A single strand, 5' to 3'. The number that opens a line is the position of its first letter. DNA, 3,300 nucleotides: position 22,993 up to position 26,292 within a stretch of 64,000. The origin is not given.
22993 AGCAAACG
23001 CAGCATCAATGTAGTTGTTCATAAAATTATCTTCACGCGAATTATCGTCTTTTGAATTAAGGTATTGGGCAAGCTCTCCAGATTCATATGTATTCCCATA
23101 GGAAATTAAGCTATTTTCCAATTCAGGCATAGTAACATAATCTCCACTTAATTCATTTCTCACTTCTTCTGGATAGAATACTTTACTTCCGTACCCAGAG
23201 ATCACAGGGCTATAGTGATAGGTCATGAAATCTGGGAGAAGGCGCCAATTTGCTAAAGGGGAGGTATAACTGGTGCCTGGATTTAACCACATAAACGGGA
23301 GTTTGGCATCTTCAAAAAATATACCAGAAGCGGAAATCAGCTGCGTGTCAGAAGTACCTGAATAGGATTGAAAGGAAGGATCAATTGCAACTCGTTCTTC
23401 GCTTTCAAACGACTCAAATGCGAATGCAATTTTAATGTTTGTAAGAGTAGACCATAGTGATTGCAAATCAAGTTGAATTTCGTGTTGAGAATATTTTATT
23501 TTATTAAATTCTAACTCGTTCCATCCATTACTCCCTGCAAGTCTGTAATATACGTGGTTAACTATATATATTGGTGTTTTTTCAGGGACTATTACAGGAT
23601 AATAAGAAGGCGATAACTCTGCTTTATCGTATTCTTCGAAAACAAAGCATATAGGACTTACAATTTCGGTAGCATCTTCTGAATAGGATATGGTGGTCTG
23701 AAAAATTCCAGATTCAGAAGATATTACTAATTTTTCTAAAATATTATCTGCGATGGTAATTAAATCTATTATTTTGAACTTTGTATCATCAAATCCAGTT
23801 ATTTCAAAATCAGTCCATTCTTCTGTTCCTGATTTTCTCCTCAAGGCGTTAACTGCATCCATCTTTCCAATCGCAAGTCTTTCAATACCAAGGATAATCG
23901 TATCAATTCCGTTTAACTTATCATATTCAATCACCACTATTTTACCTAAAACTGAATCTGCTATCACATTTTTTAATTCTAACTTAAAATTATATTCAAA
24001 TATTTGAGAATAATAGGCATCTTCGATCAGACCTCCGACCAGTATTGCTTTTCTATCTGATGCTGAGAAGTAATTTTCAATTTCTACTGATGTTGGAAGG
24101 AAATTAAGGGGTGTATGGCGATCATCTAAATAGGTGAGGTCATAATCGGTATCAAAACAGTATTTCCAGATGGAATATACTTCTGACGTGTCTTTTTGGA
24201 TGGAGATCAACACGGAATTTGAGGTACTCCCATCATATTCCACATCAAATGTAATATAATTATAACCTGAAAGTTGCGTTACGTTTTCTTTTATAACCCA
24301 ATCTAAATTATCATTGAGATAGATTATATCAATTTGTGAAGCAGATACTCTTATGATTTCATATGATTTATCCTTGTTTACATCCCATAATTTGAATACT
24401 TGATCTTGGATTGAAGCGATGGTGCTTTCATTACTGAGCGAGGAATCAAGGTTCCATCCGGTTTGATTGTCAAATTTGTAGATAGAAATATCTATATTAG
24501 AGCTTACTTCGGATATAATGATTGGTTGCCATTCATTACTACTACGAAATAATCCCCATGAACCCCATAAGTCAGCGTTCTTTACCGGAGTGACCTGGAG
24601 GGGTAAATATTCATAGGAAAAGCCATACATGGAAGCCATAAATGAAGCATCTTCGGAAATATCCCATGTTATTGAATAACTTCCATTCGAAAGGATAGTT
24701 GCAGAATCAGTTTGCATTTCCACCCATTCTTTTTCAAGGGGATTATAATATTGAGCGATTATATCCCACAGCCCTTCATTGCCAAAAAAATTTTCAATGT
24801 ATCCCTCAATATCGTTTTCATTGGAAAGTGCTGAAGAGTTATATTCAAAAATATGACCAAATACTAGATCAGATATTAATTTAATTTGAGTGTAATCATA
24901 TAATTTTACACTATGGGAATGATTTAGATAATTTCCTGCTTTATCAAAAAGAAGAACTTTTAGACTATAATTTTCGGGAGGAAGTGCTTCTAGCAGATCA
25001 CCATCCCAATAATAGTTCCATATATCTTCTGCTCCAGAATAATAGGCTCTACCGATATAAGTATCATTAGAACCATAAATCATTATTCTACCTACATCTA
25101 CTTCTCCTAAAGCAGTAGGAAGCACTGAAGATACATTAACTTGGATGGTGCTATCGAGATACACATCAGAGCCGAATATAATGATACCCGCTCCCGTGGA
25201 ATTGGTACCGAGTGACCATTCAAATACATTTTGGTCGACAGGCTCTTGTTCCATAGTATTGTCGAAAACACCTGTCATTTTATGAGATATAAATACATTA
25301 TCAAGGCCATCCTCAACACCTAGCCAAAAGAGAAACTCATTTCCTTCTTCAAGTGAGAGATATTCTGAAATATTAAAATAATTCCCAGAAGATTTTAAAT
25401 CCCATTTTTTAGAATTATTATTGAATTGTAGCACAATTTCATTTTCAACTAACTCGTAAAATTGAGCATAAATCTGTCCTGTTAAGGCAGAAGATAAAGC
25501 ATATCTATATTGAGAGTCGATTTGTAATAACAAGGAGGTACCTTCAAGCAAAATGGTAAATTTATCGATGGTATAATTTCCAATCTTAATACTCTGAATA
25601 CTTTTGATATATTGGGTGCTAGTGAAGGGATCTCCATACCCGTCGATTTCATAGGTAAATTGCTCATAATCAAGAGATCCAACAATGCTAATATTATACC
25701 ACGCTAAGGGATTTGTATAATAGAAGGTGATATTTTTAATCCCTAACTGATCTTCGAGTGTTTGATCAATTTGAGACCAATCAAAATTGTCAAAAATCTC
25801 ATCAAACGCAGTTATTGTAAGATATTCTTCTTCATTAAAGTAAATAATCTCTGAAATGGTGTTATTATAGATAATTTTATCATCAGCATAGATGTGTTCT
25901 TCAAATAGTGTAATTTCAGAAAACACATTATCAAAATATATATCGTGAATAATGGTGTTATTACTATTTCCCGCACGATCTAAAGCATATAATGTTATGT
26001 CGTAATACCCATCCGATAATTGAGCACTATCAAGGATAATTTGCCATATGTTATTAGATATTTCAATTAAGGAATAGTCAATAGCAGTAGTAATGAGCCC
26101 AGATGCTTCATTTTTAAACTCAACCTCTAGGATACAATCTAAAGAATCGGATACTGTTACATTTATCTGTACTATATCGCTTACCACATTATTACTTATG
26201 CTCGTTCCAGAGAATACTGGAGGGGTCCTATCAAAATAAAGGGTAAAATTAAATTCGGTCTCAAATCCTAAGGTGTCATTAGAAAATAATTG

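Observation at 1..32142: Unlisted 32-kb open reading frame: a >10,700-residue surface protein fills half the window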

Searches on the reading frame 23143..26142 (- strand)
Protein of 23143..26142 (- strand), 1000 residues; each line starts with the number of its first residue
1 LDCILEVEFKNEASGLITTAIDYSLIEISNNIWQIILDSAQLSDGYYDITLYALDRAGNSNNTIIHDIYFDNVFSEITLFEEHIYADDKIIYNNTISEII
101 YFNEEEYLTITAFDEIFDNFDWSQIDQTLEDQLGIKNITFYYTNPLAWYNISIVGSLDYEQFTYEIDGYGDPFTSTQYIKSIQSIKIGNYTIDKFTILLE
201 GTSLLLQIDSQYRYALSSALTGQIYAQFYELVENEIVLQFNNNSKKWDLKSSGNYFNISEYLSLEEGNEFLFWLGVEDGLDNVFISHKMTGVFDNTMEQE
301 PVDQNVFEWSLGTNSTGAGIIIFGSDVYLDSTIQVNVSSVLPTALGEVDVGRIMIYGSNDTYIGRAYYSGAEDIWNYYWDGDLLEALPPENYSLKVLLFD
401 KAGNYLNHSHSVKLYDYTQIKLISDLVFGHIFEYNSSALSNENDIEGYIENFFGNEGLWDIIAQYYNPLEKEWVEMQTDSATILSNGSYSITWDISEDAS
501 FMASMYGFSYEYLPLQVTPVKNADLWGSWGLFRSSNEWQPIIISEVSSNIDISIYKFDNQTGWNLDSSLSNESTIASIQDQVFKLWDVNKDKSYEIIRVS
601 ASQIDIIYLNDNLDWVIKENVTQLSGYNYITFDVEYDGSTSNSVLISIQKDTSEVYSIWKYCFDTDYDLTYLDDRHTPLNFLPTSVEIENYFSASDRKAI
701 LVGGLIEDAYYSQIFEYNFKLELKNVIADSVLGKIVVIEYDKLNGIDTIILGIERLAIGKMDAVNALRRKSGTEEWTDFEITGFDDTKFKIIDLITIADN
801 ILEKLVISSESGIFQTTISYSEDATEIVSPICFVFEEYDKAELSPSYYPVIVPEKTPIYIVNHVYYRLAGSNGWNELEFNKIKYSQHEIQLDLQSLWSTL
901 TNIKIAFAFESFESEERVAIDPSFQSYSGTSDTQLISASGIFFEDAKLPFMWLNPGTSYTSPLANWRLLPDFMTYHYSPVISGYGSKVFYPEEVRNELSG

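Call 6: search_protein_families(library=pfam, proteins=[window:23143-26142:-], max_evalue=0.01)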
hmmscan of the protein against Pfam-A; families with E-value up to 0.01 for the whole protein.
window:23143-26142:- (1000 aa): 1 family
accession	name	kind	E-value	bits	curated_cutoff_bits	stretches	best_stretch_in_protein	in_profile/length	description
PF19077.6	Big_13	-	0.00091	20.1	27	0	23-67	54-97/102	Bacterial Ig-like domain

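Call 52: search_protein_families(library=ncbifam, proteins=[window:23143-26142:-], max_evalue=1)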
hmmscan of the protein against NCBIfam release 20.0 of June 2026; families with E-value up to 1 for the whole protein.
window:23143-26142:- (1000 aa): 1 family
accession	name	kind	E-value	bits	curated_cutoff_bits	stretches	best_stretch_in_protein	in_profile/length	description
NF033510.3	Ca_tandemer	repeat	0.0066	16.8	50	0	29-60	61-95/96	Ca2+-stabilized repeat-containing adhesin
